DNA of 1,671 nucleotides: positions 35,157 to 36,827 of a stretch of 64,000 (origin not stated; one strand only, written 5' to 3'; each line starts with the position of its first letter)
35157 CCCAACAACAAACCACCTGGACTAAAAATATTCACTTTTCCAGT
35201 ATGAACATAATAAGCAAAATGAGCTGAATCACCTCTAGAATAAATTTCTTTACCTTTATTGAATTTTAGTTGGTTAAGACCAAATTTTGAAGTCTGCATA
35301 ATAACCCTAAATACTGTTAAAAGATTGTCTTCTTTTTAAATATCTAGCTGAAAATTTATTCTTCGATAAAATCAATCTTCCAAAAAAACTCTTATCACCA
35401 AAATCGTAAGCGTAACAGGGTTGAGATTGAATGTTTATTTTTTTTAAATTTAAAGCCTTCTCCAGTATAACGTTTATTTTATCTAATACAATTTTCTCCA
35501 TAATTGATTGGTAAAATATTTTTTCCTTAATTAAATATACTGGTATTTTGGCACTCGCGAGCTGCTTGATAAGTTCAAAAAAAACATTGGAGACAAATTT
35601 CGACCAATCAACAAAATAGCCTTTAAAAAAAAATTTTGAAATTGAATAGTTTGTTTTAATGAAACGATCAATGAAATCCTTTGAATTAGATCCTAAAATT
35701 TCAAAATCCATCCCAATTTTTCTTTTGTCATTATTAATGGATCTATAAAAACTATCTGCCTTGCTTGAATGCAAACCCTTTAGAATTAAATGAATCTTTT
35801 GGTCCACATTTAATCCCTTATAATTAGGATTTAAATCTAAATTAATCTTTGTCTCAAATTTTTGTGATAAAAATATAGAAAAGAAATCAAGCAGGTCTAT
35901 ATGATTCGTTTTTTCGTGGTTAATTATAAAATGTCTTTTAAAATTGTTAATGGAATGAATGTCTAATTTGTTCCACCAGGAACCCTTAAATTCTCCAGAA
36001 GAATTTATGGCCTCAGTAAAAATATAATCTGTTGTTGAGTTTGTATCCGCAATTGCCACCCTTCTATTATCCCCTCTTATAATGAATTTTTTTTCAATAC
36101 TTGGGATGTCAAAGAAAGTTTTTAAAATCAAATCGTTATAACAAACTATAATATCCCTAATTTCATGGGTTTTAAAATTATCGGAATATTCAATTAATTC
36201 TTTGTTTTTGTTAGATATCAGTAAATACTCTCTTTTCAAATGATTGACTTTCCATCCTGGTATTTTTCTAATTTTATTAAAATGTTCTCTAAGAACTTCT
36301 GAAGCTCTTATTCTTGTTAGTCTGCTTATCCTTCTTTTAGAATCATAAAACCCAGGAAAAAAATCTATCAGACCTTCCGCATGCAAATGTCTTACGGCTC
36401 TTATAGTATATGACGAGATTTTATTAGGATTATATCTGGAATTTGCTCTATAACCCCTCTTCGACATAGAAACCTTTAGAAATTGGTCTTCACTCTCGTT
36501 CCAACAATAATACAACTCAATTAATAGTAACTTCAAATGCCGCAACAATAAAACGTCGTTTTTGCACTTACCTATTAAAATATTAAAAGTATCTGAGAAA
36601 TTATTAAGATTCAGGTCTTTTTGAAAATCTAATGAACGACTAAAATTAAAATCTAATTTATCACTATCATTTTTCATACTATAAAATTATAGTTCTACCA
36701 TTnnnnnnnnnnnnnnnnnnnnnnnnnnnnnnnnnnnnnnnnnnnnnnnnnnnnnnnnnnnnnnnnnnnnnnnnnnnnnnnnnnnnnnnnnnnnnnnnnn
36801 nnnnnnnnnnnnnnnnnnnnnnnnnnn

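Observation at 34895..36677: Two-gene unit: 456-aa protein of unrecognisable family followed 8 nt later by a stand-alone cNMP-binding domain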

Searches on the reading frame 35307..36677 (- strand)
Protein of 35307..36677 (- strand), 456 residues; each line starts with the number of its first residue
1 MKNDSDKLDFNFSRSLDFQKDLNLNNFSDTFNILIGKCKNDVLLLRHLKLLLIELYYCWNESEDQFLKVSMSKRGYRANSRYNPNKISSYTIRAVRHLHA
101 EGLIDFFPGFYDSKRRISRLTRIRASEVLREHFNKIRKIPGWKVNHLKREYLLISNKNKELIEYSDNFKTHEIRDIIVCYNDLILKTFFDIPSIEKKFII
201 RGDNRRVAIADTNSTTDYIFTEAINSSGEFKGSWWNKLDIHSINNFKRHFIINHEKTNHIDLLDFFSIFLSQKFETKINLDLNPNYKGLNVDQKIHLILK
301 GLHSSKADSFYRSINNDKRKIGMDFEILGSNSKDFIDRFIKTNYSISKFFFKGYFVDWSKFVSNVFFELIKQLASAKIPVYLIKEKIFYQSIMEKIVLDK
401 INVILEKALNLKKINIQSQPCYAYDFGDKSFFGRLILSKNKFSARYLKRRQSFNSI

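Call 3: search_protein_families(library=pfam, proteins=[window:35307-36677:-], max_evalue=1)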
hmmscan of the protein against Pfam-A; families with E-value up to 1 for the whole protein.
window:35307-36677:- (456 aa): 0 families

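Call 4: search_protein_families(library=ncbifam, proteins=[window:35307-36677:-], max_evalue=1)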
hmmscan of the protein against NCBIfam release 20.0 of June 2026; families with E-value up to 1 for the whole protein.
window:35307-36677:- (456 aa): 0 families

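Call 5: search_protein_families(library=phrogs, proteins=[window:35307-36677:-], max_evalue=1)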
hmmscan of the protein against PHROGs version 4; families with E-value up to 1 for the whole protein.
window:35307-36677:- (456 aa): 2 families
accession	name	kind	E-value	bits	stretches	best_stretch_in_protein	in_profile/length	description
phrog_11812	-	unknown function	0.0076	16.9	1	346-412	45-113/215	-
phrog_10761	-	unknown function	0.12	13.9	1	287-310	30-53/54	-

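Call 6: search_protein_families(library=padloc, proteins=[window:35307-36677:-], max_evalue=1)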
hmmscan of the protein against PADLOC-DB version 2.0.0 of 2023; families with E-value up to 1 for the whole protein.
window:35307-36677:- (456 aa): 0 families

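Call 7: find_homologous_proteins(query=window:35307-36677:-, max_evalue=0.001)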
Query window:35307-36677:- (456 aa): 116 proteins with E <= 0.001 among 7210 candidates.
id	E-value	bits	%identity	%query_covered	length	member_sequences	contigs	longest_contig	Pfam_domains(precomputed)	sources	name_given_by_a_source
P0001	8.3e-251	851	100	85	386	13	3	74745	-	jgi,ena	-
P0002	5.8e-121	423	46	100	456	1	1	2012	-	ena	-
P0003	4.5e-119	417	45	99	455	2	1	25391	-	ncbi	-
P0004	1.8e-117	411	44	99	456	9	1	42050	-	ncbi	-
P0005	2.6e-112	394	45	98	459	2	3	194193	-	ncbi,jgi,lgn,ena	-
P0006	1.6e-109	385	42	100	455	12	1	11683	-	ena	-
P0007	1.8e-109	385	44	98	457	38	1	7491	-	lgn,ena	-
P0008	5.2e-108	380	44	98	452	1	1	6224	-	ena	-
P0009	2.8e-107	378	44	98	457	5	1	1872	-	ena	-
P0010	1.0e-106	376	43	98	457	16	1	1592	-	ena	-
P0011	4.5e-106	374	42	98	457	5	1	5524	-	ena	-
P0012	1.0e-105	373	44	100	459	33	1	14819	-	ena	-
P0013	1.8e-105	372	45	97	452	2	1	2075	-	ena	-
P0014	9.0e-105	369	44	98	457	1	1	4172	-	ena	-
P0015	3.4e-104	368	43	99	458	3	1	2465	-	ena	-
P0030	5.2e-101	357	43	97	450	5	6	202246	-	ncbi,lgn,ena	ncbi:MAG: hypothetical protein ACJ0G4_02990 [Alphaproteobacteria bacterium]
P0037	3.9e-100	354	43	99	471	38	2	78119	-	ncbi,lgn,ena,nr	ncbi:MAG: hypothetical protein CBC25_02915 [Pelagibacteraceae bacterium TMED65]|nr:hypothetical prot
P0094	1.7e-79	286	38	99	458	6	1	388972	-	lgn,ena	-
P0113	4.1e-45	173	34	71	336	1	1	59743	-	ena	-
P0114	2.0e-20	92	27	65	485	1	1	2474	-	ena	-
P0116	2.5e-12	65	30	44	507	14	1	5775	-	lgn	-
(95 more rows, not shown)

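Call 8: search_solved_structures(query=window:35307-36677:-, max_evalue=10)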
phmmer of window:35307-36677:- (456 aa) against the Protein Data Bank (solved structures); distinct sequences matched with E-value up to 10: 1.
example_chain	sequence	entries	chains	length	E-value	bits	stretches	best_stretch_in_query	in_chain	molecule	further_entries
8hku_ARF1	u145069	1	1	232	0.98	11.7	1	101-193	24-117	Peptide chain release factor subunit 1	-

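Call 11: find_encoding_contigs(protein=P0005, flank=6000, max_places=2)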
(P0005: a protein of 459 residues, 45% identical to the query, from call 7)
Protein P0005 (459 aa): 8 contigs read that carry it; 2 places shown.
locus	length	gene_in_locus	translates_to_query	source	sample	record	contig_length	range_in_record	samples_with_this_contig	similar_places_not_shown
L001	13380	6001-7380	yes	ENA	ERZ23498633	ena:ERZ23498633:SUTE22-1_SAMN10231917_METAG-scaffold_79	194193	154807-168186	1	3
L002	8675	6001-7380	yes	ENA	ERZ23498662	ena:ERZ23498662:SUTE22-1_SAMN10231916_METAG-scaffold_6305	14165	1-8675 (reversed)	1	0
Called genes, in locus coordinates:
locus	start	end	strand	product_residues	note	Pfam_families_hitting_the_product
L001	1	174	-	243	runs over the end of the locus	PF01027:Bax1-I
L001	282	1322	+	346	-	PF00248:Aldo_ket_red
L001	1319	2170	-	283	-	PF00892:EamA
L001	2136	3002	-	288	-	PF00892:EamA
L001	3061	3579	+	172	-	PF06776:IalB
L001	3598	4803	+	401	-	PF00764:Arginosuc_synth, PF20979:Arginosuc_syn_C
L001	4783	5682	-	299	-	PF00763:THF_DHG_CYH, PF02882:THF_DHG_CYH_C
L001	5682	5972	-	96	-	PF02325:CCB3_YggT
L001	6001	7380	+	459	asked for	-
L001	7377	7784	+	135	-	PF00027:cNMP_binding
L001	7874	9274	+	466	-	PF04715:, PF00425:Chorismate_bind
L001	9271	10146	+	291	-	PF01063:Aminotran_4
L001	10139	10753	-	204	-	PF23914:TPR_CcmH_CycH, PF14559:TPR_19 (faint)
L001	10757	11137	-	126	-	PF03918:CcmH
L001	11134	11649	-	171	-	PF00578:AhpC-TSA, PF08534:Redoxin, PF00085:Thioredoxin (weak), PF13905:Thioredoxin_8 (weak)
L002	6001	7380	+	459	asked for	-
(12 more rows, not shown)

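Call 12: find_encoding_contigs(protein=P0094, flank=6000, max_places=2)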
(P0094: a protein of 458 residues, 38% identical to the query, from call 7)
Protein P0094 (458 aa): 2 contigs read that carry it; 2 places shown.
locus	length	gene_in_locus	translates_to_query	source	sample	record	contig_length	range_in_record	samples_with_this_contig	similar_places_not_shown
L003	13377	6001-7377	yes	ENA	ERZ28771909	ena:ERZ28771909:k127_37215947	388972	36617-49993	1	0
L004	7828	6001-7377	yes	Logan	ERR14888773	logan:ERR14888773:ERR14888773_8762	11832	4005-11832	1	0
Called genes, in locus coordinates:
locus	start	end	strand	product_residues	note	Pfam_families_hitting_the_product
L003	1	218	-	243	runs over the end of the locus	PF01027:Bax1-I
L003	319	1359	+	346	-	PF00248:Aldo_ket_red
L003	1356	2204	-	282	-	PF00892:EamA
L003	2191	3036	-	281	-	PF00892:EamA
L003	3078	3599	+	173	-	PF06776:IalB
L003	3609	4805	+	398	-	PF00764:Arginosuc_synth, PF20979:Arginosuc_syn_C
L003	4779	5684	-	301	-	PF00763:THF_DHG_CYH, PF02882:THF_DHG_CYH_C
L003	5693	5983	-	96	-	PF02325:CCB3_YggT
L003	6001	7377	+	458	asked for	-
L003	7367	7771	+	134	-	PF00027:cNMP_binding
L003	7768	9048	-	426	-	PF01266:DAO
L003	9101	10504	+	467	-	PF04715:, PF00425:Chorismate_bind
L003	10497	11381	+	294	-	PF01063:Aminotran_4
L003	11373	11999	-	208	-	PF23914:TPR_CcmH_CycH (weak), PF13428:TPR_14 (faint)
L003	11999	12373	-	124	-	PF03918:CcmH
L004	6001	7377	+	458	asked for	-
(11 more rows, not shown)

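Call 16: find_encoding_contigs(protein=P0116, flank=6000, max_places=3)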
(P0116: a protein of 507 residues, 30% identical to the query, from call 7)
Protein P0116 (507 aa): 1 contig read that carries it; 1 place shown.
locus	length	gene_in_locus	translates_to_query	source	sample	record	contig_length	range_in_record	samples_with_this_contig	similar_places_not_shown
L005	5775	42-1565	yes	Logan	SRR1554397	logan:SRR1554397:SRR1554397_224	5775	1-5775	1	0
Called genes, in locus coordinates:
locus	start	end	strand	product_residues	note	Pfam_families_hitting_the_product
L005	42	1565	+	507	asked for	-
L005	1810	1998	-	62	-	-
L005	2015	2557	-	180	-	-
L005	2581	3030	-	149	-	-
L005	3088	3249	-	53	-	-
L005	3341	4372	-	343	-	-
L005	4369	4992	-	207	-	-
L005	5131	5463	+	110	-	-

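Call 17: find_encoding_contigs(protein=P0114, flank=6000, max_places=3)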
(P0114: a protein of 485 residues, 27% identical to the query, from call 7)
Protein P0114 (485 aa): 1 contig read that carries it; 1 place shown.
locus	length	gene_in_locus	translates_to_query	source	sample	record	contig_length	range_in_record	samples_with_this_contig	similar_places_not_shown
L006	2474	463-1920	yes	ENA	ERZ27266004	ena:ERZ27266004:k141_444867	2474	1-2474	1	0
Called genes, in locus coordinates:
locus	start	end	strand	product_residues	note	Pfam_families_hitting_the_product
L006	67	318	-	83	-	-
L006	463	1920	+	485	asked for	-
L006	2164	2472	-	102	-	?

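Call 18: find_encoding_contigs(protein=P0113, flank=6000, max_places=2)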
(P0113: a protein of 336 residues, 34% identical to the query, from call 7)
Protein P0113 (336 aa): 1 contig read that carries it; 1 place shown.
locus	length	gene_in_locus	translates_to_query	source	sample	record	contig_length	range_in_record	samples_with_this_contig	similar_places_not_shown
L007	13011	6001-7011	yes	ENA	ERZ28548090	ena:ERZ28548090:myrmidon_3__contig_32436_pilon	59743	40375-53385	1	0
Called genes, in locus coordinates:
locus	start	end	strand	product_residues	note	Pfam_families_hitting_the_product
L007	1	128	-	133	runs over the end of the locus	PF01027:Bax1-I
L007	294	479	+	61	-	PF00248:Aldo_ket_red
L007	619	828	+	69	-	PF00248:Aldo_ket_red (weak)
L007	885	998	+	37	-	-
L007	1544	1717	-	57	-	-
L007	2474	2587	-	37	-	-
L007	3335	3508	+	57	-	-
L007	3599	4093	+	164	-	PF00764:Arginosuc_synth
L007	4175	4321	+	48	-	PF20979:Arginosuc_syn_C (weak)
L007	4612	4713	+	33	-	-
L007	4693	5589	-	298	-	PF00763:THF_DHG_CYH, PF02882:THF_DHG_CYH_C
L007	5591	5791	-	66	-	PF02325:CCB3_YggT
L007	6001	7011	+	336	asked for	-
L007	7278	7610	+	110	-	PF00027:cNMP_binding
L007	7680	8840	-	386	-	PF01266:DAO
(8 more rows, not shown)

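Call 23: predict_structure(alignment_id=A1)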
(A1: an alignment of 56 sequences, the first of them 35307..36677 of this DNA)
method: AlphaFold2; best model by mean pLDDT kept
length: 456 residues; sequences in the alignment: 56
mean_pLDDT: 89.4   pTM: 0.89
mean pLDDT of the five models: 89.4, 89.0, 88.8, 88.6, 86.2
residues with pLDDT >= 90: 325; 70-90: 95; 50-70: 29; < 50: 7
segments of 3 or more residues with pLDDT < 50: 1-6
pLDDT, mean of each block of 10 residues (from residue 1): 53 93 85 83 94 95 94 87 94 97 95 86 96 82 86 93 94 95 94 95 93 93 88 95 95 96 96 93 73 94 94 91 65 84 90 94 98 93 98 97 97 94 71 58 92 86
secondary structure, 60 per line:
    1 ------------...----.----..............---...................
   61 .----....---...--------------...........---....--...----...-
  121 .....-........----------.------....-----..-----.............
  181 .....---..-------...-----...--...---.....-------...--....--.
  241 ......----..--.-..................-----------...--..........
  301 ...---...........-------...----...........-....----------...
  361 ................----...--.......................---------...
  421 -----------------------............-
elements in order: E13-15 H25-38 H42-61 E66-69 H90-100 E104-107 E110-112 E117-119 E121-125 H127-134 E152-155 H168-185 E198-200 E206-208 E217-221 E229-231 H234-237 H240-246 E257-261 H262-274 H291-303 H307-317 H332-342 H344-347 H358-376 E381-383 E386-390 H391-408 E418-420 H444-455

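Call 25: search_protein_representatives(alignment_id=A1)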
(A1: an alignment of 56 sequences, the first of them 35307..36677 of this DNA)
Query: 56 sequences, 458 profile positions. Proteins with E-value up to 0.001 (for the whole library): 3920; up to 1e-10: 2038; up to 1e-30: 476. The best 150 are listed.
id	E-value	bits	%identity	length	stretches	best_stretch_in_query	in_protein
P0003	4.4e-175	599.5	-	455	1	1-454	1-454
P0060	5.0e-173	592.7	-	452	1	1-454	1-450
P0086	7.3e-168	575.7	-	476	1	1-456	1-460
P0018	1.2e-166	571.7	-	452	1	1-454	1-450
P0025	3.6e-165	566.8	-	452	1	6-456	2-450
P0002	1.2e-164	565.0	-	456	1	1-455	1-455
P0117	2.1e-153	528.0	-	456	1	4-457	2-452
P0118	4.5e-151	520.3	-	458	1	1-453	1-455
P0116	1.4e-99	350.6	-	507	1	8-456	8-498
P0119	3.0e-88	313.2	-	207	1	1-200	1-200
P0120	2.6e-81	290.3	-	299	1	173-456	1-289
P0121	1.0e-79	285.1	-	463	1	9-455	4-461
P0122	4.4e-79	283.0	-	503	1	8-390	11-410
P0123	1.4e-78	281.3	-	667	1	8-420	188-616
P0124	3.4e-78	280.0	-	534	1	6-433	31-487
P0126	2.6e-77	277.2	-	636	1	10-454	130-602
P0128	3.5e-76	273.4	-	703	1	9-419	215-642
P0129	5.7e-76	272.7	-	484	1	7-423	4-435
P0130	1.0e-75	271.9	-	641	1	6-454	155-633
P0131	4.6e-75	269.7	-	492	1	12-410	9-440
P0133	1.6e-74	268.0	-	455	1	10-412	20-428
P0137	2.8e-72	260.5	-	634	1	10-421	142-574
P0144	1.2e-68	248.6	-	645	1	10-417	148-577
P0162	5.8e-65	236.5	-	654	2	156-449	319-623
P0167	1.4e-63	231.9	-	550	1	4-455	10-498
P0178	7.9e-61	222.8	-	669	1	10-427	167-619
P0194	5.3e-58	213.5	-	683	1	9-419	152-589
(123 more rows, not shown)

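Call 26: search_protein_families(library=pfam, proteins=[P0121, P0123, P0126, P0128, P0130, P0137, P0144, P0162, P0178, P0194], max_evalue=0.1)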
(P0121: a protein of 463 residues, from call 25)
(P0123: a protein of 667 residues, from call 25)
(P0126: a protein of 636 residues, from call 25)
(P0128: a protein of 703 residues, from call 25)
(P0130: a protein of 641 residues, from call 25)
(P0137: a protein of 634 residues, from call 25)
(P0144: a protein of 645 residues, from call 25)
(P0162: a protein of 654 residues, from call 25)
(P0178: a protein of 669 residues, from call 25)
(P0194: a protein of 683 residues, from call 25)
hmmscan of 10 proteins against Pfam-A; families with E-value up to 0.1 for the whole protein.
P0121 (463 aa): 1 family
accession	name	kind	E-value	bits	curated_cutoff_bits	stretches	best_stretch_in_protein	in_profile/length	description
PF07934.18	OGG_N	-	0.059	14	23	0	293-362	35-110/115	8-oxoguanine DNA glycosylase, N-terminal domain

P0123 (667 aa): 1 family
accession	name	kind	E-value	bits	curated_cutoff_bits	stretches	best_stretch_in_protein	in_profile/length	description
PF25473.1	MXRA7_helical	-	0.096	13.2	22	0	518-540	23-45/64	MXRA7 helical domain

P0126 (636 aa): 0 families

P0128 (703 aa): 0 families

P0130 (641 aa): 1 family
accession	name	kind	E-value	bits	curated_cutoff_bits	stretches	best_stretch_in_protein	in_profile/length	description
PF14278.11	TetR_C_8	-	0.018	15.6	26.1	0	23-72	16-65/103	Transcriptional regulator C-terminal region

P0137 (634 aa): 0 families

P0144 (645 aa): 0 families

P0162 (654 aa): 1 family
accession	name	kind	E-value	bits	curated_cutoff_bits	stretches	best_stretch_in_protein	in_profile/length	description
PF00940.24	RNA_pol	-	0.063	12.5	22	1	538-604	309-373/448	DNA-dependent RNA polymerase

P0178 (669 aa): 1 family
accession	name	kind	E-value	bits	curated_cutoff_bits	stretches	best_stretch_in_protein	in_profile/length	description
PF05871.18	ESCRT-II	-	0.044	14.4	27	0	483-567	29-110/138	ESCRT-II complex subunit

P0194 (683 aa): 0 families

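Call 27: search_protein_families(library=phrogs, proteins=[P0116, P0121, P0122, P0123, P0124, P0126, P0129, P0131, P0133, P0167], max_evalue=0.01)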
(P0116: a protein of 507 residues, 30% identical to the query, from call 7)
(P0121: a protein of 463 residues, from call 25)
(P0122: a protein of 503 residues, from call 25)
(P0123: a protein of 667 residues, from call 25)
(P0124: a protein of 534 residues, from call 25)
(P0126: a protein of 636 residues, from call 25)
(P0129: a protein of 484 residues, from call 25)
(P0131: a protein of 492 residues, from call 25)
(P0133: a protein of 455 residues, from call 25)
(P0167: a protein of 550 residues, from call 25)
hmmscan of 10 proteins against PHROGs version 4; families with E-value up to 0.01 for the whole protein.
P0116 (507 aa): 1 family
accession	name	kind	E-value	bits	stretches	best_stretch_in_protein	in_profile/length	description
phrog_4756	-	unknown function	2.1e-54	186.3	1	27-437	26-425/440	-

P0121 (463 aa): 1 family
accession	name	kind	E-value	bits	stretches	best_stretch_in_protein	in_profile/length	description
phrog_4756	-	unknown function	1.1e-40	141.1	1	65-413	80-432/440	-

P0122 (503 aa): 2 families
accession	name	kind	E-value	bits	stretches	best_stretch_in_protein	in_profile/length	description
phrog_4756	-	unknown function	1.3e-46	160.7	1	92-430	99-429/440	-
phrog_2051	-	DNA, RNA and nucleotide metabolism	0.006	16.7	1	348-427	282-361/401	RNA polymerase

P0123 (667 aa): 1 family
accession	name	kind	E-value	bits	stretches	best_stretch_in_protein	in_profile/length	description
phrog_4756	-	unknown function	7.2e-49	168.1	1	248-608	78-431/440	-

P0124 (534 aa): 1 family
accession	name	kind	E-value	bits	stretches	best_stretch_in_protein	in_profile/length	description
phrog_4756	-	unknown function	1.5e-53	183.5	1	62-464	52-431/440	-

P0126 (636 aa): 1 family
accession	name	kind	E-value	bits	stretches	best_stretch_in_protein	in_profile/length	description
phrog_4756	-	unknown function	3.1e-51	175.9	1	187-548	79-431/440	-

P0129 (484 aa): 1 family
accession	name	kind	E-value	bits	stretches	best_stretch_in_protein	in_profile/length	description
phrog_4756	-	unknown function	6.7e-44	151.7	1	24-425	36-432/440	-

P0131 (492 aa): 1 family
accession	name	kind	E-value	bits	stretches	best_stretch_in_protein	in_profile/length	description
phrog_4756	-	unknown function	2.8e-49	169.4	1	75-437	80-430/440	-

P0133 (455 aa): 1 family
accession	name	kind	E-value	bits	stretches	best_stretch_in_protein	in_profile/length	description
phrog_4756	-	unknown function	1.3e-60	206.8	1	57-422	59-425/440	-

P0167 (550 aa): 1 family
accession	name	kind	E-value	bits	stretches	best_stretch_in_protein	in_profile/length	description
phrog_4756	-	unknown function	8.8e-52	177.7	2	242-445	219-428/440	-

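Call 29: fold_search(model_id=the predicted structure, library=pdb)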
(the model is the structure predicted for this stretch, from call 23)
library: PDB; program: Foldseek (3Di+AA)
matches with E <= 10: 275; with E <= 0.001: 0
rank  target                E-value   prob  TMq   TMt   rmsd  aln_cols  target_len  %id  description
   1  9cay_A                2.5e-03  1.00  0.27  0.25   7.3       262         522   13  Ternary structure of Plasmodium falciparum apicoplast DNA polymerase (exo-minus) (released 2024-11-06)
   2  9qv9_A                6.3e-03  0.77  0.26  0.20  15.1       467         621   10  apPol-DNA-nucleotide complex (ternary 3) (released 2025-10-29)
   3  7sxq_B                7.5e-03  0.97  0.25  0.20  11.2       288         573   10  Plasmodium falciparum apicoplast DNA polymerase (exo-minus) without affinity tag (released 2022-10-19)
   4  7sxq_A                1.1e-02  0.90  0.24  0.20  12.0       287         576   11  Plasmodium falciparum apicoplast DNA polymerase (exo-minus) without affinity tag (released 2022-10-19)
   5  9dg1_A                1.3e-02  0.84  0.24  0.21  16.1       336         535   11  Structure of Plasmodium falciparum apicoplast DNA polymerase in complex with DNA (exo-minus) (released 2024-11-06)
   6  9bps_B                1.4e-02  0.97  0.26  0.21   9.7       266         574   11  Plasmodium falciparum apicoplast DNA polymerase mutant - K417M (released 2025-05-14)
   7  9bps_A                1.8e-02  0.94  0.25  0.21  11.1       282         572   10  Plasmodium falciparum apicoplast DNA polymerase mutant - K417M (released 2025-05-14)
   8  8jrb_A                1.9e-02  0.63  0.20  0.17  13.3       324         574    6  Structure of DNA polymerase 1 from Aquifex pyrophilus (released 2024-05-22)
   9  7sxl_A                2.0e-02  0.91  0.24  0.20  10.9       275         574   10  Plasmodium falciparum apicoplast DNA polymerase (exo-minus) without affinity tag (released 2022-10-26)
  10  9qu8_A                2.0e-02  0.80  0.23  0.18  15.4       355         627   11  apPol-DNA-nucleotide complex (ternary2) (released 2025-10-29)
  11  1tk8_A                2.1e-02  0.94  0.19  0.13   9.7       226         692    7  T7 DNA polymerase ternary complex with 8 oxo guanosine and dAMP at the elongation site (released 2004-08-31)
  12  9qsc_A                2.1e-02  0.82  0.24  0.19  14.9       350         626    8  apPol-DNA-nucleotide complex consensus refinement (released 2025-10-29)
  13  1xwl                  2.2e-02  0.85  0.25  0.21  12.5       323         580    9  BACILLUS STEAROTHERMOPHILUS (NEWLY IDENTIFIED STRAIN AS YET UNNAMED) DNA POLYMERASE FRAGMENT (released 1999-01-13)
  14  1tkd_A                2.6e-02  0.92  0.19  0.13   9.7       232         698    6  T7 DNA polymerase ternary complex with 8 oxo guanosine and dCMP at the elongation site (released 2004-08-31)
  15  9qun                  4.0e-02  0.41  0.25  0.19  16.5       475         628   12  apPol-nucleotide complex (released 2025-10-29)
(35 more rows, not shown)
